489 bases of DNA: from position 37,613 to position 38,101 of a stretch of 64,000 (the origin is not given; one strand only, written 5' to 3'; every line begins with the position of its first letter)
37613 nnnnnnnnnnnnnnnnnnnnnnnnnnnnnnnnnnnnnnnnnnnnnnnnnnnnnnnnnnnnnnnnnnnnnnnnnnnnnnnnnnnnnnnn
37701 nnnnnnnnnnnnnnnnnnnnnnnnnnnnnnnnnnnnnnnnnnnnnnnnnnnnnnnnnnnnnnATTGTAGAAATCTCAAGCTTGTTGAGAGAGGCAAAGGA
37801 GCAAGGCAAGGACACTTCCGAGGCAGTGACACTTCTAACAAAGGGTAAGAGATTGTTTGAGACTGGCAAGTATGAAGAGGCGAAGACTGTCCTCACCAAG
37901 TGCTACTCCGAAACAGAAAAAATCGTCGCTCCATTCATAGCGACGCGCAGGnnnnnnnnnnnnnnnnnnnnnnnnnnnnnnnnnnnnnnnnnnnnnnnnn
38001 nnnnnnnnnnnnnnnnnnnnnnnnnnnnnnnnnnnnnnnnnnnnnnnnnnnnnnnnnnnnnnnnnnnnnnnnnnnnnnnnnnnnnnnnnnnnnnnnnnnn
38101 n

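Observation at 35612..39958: A 1,448-aa protein made of about 20 near-perfectly phased 62-residue helical repeats with a C-terminal beta module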

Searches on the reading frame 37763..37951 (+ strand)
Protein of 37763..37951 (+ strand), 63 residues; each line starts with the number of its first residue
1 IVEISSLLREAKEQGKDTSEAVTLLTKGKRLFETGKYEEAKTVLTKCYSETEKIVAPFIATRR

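Call 55: search_solved_structures(query=A4, max_evalue=10, show_alignments=3)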
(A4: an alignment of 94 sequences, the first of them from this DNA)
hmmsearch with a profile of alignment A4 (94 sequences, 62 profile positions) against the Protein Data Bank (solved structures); distinct sequences matched with E-value up to 10: 132 (the best 60 are shown).
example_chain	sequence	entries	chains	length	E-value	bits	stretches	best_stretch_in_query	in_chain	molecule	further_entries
7obi_A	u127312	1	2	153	1e-07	35.1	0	32-49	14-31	CTPR-rv4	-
8bu0_A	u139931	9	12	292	3.6e-07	33.4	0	33-49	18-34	Consensus tetratricopeptide repeat protein | Crystal structure of an 8-repeat consensus TPR superhelix with Zinc. | Monomer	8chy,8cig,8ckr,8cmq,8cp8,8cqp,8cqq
4buj_B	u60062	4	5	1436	1.4e-05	28.2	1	18-48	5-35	SUPERKILLER PROTEIN 3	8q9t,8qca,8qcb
5mc6_i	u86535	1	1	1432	2.5e-05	27.5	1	19-48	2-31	Superkiller protein 3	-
2fo7_A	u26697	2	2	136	3.2e-05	27.1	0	33-49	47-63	SYNTHETIC CONSENSUS TPR PROTEIN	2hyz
8ch0_A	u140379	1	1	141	5.4e-05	26.4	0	33-49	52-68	Consensus tetratricopeptide repeat protein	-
9qhb_A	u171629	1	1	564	5.8e-05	26.3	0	33-49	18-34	Engineered tetratricopeptide repeat protein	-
9qhc_A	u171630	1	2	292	0.00013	25.2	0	33-49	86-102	Engineered tetratricopeptide repeat protein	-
9k7z_A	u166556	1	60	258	0.00016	24.8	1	30-52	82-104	Cage-i53-Zn1-HEHE-16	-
5jjt_A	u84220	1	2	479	0.00043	23.5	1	17-49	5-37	Serine/threonine-protein phosphatase 5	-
9s7t_B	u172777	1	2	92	0.00056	23.1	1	23-52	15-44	DBS5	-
7obe_A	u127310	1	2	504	0.0006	23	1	17-49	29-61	Isoform 2 of Serine/threonine-protein phosphatase 5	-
3u8v_A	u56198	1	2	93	0.0011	22.2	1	21-56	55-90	Metal-binding protein smbP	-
8qpm_A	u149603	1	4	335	0.0033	20.7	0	35-59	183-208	5,10-methylenetetrahydromethanopterin reductase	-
8qpl_A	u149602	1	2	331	0.0033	20.7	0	35-59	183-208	5,10-methylenetetrahydromethanopterin reductase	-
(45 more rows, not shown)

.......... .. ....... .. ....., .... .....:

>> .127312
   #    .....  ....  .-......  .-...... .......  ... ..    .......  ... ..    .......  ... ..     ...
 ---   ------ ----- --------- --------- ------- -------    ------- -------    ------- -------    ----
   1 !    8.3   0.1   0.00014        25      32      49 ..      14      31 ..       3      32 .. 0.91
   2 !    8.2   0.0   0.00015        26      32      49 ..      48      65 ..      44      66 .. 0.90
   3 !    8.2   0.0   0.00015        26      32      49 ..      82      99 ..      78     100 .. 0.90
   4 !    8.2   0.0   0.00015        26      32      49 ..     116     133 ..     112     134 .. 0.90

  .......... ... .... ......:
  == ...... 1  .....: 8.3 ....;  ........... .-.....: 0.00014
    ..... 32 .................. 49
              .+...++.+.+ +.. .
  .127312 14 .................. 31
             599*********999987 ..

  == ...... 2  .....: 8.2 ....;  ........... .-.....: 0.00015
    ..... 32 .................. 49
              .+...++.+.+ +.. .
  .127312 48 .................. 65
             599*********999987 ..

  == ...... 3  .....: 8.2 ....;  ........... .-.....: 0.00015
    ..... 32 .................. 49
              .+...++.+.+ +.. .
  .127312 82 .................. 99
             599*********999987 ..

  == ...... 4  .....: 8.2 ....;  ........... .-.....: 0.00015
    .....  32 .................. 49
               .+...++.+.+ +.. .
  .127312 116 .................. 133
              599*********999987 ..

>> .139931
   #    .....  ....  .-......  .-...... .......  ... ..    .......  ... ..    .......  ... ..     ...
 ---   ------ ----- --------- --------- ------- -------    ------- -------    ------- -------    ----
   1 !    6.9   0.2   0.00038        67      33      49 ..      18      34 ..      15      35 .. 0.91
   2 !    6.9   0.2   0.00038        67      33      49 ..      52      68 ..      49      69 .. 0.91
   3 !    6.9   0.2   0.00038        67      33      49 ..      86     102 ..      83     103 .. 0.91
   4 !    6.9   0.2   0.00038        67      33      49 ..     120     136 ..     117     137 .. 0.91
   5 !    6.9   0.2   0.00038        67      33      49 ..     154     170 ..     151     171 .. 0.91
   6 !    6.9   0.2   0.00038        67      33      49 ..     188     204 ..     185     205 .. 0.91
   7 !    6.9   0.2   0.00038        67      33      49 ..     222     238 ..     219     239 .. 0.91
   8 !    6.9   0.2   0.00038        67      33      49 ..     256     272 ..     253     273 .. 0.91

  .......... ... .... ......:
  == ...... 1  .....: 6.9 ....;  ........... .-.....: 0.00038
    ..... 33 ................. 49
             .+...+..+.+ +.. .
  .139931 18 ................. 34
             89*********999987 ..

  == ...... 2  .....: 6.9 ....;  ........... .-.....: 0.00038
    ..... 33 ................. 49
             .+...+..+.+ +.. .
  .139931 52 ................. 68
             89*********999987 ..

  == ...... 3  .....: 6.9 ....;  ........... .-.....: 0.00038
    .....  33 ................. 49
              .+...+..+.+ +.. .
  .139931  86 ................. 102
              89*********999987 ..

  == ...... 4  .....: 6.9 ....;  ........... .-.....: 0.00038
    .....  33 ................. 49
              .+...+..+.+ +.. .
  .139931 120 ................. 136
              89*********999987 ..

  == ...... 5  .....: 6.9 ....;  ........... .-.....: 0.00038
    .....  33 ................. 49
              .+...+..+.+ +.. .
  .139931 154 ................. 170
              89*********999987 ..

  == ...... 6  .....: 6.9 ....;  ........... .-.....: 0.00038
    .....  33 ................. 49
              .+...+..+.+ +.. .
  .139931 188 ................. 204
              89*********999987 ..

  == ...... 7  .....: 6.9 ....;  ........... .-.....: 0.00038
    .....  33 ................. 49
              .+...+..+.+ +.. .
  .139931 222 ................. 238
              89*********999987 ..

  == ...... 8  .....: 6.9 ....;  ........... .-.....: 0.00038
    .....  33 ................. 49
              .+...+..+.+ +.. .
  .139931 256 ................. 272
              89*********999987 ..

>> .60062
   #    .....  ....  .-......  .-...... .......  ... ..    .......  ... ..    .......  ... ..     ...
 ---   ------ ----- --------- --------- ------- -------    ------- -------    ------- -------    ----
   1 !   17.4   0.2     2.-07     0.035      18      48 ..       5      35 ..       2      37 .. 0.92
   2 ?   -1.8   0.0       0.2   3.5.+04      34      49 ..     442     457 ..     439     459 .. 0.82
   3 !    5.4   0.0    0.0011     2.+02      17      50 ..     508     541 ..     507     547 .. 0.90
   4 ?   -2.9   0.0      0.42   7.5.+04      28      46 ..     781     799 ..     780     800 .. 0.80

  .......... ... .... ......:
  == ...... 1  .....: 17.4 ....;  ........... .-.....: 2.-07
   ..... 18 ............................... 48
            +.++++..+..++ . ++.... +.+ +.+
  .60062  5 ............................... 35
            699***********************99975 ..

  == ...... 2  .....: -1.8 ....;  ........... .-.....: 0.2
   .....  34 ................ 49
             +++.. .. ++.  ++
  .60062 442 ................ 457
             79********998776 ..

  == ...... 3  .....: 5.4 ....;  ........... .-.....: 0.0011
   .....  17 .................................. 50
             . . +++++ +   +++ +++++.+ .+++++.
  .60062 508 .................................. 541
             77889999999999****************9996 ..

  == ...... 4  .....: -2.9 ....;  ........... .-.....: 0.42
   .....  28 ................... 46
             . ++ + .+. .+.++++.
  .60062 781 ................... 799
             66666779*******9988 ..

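Call 59: search_protein_families(library=pfam, alignment_id=A4, max_evalue=0.1)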
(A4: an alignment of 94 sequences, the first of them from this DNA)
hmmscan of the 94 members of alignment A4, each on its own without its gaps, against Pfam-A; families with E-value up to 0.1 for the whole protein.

A. member 1, seq(63 aa): 5 families
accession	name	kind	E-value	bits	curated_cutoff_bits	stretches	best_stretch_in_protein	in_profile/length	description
PF13181.12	TPR_8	-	0.012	16.2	25.7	1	26-49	6-29/34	Tetratricopeptide repeat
PF07719.23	TPR_2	-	0.031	14.9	27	1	24-49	4-29/34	Tetratricopeptide repeat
PF13174.12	TPR_6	-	0.034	15.2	26.3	0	32-47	11-26/33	Tetratricopeptide repeat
PF13424.12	TPR_12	-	0.049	14.3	30.1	1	13-48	36-72/77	Tetratricopeptide repeat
PF10602.15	RPN7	-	0.079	13.1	29.6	1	3-51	18-66/174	26S proteasome subunit RPN7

B. families by the number of members that match (of 94 scanned): 82 families (the first 25 are shown)
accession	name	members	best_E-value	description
PF14346.11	DUF4398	6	0.0043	Domain of unknown function (DUF4398)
PF20663.3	COG4_N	5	0.00067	Conserved oligomeric Golgi complex subunit 4, N-terminal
PF10938.13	YfdX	5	0.0048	YfdX protein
PF07719.23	TPR_2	4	0.015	Tetratricopeptide repeat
PF13424.12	TPR_12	3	0.0029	Tetratricopeptide repeat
PF25243.1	WAV3_C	3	0.0088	E3 ubiquitin-protein ligase WAV3-like, C-terminal domain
PF12895.13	ANAPC3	3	0.027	Anaphase-promoting complex, cyclosome, subunit 3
PF10510.14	PIG-S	2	0.00049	Phosphatidylinositol-glycan biosynthesis class S protein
PF22360.1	SbsC_spectrin-like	2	0.0079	SbsC,spectrin-like repeat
PF06160.17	EzrA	2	0.014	Septation ring formation regulator, EzrA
PF13432.12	TPR_16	2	0.015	Tetratricopeptide repeat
PF18915.5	DUF5667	2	0.02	Domain of unknown function (DUF5667)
PF05168.19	HEPN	2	0.036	HEPN domain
PF13374.12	TPR_10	2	0.061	Tetratricopeptide repeat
PF10602.15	RPN7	2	0.075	26S proteasome subunit RPN7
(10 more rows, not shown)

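Call 60: search_protein_representatives(alignment_id=A4)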
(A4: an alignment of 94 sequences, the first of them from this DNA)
Query: 94 sequences, 62 profile positions. Proteins with E-value up to 0.001 (for the whole library): 2691; up to 1e-10: 962; up to 1e-30: 278. The best 150 are listed.
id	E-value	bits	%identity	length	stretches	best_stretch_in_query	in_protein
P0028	7.7e-225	742.6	-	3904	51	2-57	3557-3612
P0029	9.0e-204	675.2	-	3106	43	5-57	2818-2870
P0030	4.8e-199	660.1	-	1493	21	5-59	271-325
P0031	1.8e-182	607.0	-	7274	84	2-59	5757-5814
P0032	1.7e-181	603.9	-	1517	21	1-61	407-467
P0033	3.8e-179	596.4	-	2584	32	2-60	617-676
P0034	9.8e-179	595.1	-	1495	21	1-59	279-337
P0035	2.3e-178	593.9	-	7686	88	3-59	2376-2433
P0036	1.9e-174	581.3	-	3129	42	1-60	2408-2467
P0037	1.7e-172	575.2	-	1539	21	1-60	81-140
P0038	2.4e-169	565.1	-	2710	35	2-60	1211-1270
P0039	1.3e-165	553.1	-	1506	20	3-57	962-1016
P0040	4.1e-163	545.1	-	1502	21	2-60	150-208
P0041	7.4e-162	541.1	-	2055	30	3-54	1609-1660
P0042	7.7e-161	537.8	-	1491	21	1-57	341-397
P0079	9.4e-100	342.4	-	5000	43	4-57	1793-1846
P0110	1.0e-79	278.3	-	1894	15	6-60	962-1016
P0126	1.8e-69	245.5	-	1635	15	1-55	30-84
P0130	1.2e-67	239.6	-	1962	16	1-55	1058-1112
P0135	4.1e-66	234.8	-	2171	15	7-56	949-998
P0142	5.3e-64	228.0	-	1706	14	4-61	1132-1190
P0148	9.8e-63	224.0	-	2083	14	1-58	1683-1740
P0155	4.2e-60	215.5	-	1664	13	1-61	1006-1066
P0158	4.7e-60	215.4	-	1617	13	1-52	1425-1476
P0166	1.4e-56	204.2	-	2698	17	1-57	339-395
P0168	4.2e-56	202.8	-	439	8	1-60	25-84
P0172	2.5e-54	197.1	-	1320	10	2-59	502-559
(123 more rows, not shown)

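Call 61: list_cluster_members(proteins=[P0028, P0029, P0031, P0035, P0033, P0036, P0038, P0041, P0079, P0168])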
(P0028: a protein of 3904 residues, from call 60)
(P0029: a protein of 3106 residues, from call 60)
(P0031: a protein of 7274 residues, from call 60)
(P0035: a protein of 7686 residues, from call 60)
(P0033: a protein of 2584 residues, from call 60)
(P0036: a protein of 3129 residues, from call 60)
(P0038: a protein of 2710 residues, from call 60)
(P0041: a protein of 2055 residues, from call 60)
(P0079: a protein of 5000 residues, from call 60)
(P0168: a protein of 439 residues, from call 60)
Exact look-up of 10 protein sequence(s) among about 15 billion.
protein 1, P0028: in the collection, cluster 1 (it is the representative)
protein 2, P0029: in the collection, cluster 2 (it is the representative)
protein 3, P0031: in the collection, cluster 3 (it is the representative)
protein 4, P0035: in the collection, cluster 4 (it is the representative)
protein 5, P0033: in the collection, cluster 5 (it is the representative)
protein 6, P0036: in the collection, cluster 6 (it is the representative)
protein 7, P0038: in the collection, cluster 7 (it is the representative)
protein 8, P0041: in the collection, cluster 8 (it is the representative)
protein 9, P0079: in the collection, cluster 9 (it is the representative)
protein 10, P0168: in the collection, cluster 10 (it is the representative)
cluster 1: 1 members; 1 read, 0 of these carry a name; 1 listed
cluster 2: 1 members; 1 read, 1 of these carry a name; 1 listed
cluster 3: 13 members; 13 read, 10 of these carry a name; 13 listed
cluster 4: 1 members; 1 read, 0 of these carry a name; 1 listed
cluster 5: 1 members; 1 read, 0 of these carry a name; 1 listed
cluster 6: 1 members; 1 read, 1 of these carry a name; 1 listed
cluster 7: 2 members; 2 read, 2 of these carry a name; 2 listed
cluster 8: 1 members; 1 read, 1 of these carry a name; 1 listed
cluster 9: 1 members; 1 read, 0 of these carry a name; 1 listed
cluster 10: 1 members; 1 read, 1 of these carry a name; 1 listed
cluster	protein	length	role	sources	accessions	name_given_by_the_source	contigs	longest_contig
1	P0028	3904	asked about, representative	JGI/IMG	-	-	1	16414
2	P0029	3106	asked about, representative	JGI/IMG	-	hypothetical protein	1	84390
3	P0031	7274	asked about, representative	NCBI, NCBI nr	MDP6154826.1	MAG: hypothetical protein QF682_01650 [Candidatus Thermoplasmatota archaeon] | hypothetical protein [Candidatus Thermoplasmatota archaeon]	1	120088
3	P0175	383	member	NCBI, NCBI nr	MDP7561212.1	MAG: hypothetical protein QF745_11805, partial [Planctomycetota bacterium] | hypothetical protein [Planctomycetota bacterium]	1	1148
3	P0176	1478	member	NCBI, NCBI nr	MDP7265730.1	MAG: hypothetical protein QGH39_09265, partial [Candidatus Thermoplasmatota archaeon] | hypothetical protein [Candidatus Thermoplasmatota archaeon]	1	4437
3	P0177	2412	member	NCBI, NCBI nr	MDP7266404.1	MAG: hypothetical protein QGH39_12690, partial [Candidatus Thermoplasmatota archaeon] | hypothetical protein [Candidatus Thermoplasmatota archaeon]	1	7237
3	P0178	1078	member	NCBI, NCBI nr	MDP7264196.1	MAG: hypothetical protein QGH39_01405, partial [Candidatus Thermoplasmatota archaeon] | hypothetical protein [Candidatus Thermoplasmatota archaeon]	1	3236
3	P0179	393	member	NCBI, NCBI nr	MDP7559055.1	MAG: hypothetical protein QF745_00755, partial [Planctomycetota bacterium] | hypothetical protein [Planctomycetota bacterium]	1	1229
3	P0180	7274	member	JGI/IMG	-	hypothetical protein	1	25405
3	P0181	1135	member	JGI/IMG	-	DNA-directed RNA polymerase subunit RPC12/RpoP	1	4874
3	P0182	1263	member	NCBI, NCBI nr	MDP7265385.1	MAG: hypothetical protein QGH39_07470, partial [Candidatus Thermoplasmatota archaeon] | hypothetical protein [Candidatus Thermoplasmatota archaeon]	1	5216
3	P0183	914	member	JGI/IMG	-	DNA-directed RNA polymerase subunit RPC12/RpoP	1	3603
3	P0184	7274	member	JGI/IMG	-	-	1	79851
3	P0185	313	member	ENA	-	-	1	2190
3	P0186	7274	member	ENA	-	-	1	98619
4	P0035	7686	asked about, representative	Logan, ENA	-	-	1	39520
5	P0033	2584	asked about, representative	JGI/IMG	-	-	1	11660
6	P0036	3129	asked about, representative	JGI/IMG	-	hypothetical protein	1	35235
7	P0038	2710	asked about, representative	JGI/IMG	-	hypothetical protein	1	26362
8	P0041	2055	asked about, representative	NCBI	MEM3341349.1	MAG: hypothetical protein QW728_01515, partial [Thermoplasmata archaeon]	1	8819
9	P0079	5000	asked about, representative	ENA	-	-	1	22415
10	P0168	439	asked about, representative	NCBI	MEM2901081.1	MAG: hypothetical protein QXT63_09850, partial [Thermoplasmata archaeon]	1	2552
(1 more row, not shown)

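Call 62: search_protein_families(library=pfam, proteins=[P0028, P0029, P0033], max_evalue=0.001)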
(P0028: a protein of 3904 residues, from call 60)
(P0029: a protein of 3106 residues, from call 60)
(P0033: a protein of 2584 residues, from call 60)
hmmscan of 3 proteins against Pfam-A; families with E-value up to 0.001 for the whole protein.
P0028 (3904 aa): 1 family
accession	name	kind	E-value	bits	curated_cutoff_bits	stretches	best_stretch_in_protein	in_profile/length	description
PF12895.13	ANAPC3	-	1.3e-07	32.2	27.2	0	3171-3218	28-73/82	Anaphase-promoting complex, cyclosome, subunit 3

P0029 (3106 aa): 0 families

P0033 (2584 aa): 0 families

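Call 79: search_protein_families(library=pfam, proteins=[P0110, P0135, P0148, P0166], max_evalue=0.0001)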
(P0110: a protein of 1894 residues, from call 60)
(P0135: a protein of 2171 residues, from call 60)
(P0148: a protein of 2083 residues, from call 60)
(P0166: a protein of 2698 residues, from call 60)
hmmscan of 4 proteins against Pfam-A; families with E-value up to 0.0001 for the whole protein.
P0110 (1894 aa): 1 family
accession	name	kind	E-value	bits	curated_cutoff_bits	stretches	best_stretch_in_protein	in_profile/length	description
PF13240.11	Zn_Ribbon_1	-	3.5e-05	23.9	25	1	9-30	2-23/23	zinc-ribbon domain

P0135 (2171 aa): 2 families
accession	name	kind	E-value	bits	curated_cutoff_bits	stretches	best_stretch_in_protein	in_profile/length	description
PF19302.4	DUF5915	-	1.2e-10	41.7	27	1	1992-2134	31-172/195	Domain of unknown function (DUF5915)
PF07705.17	CARDB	-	1.2e-09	38.8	22.7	0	571-641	11-81/101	CARDB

P0148 (2083 aa): 3 families
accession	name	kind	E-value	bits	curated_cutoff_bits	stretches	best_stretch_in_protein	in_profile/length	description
PF18911.6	PKD_4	-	2.2e-09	37.7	27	1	774-842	6-70/85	PKD domain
PF17957.7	Big_7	-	4e-09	37.4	24.1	1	664-742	1-68/70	Bacterial Ig domain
PF00801.26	PKD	-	6.9e-06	26.4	23.5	1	785-843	14-68/80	PKD domain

P0166 (2698 aa): 15 families
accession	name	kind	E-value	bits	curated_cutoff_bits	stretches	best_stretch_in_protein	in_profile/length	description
PF00515.34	TPR_1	-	4.4e-38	128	27.8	1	95-126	3-34/34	Tetratricopeptide repeat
PF07719.23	TPR_2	-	2e-26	90.3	27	1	95-126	3-34/34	Tetratricopeptide repeat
PF13414.12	TPR_11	-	4.9e-25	87.4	26.8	1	103-135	4-36/42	TPR repeat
PF13432.12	TPR_16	-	6.7e-24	84.4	32.7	2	99-160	3-64/65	Tetratricopeptide repeat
PF13181.12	TPR_8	-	2.3e-22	77.6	25.7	0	95-126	3-34/34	Tetratricopeptide repeat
PF13431.12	TPR_17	-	1.6e-21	75.1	24.4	0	115-147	1-33/34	Tetratricopeptide repeat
PF13428.12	TPR_14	-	7.3e-17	60.6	23.5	0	164-203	4-43/44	Tetratricopeptide repeat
PF14559.12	TPR_19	-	2.3e-15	57.1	25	2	174-228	4-58/68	Tetratricopeptide repeat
PF13424.12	TPR_12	-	3.6e-15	56.4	30.1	0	61-122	5-74/77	Tetratricopeptide repeat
PF13176.12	TPR_7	-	2.7e-14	52.4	27.9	0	164-195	2-35/36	Tetratricopeptide repeat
PF23914.1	TPR_CcmH_CycH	-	7e-14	52.4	42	1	89-194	46-154/158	Cytochrome c-type biogenesis protein H TPR domain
PF12895.13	ANAPC3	-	2.5e-11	44.2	27.2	0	55-118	19-81/82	Anaphase-promoting complex, cyclosome, subunit 3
PF13174.12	TPR_6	-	7.4e-07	29.9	26.3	0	130-159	3-32/33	Tetratricopeptide repeat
PF24575.1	TPR_Slam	-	1.1e-06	29.4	35.2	0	51-146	7-100/104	Surface lipoprotein assembly modifier, N-terminal TPR repeats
PF13371.12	TPR_9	-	1.2e-06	28.9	35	0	204-261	4-61/73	Tetratricopeptide repeat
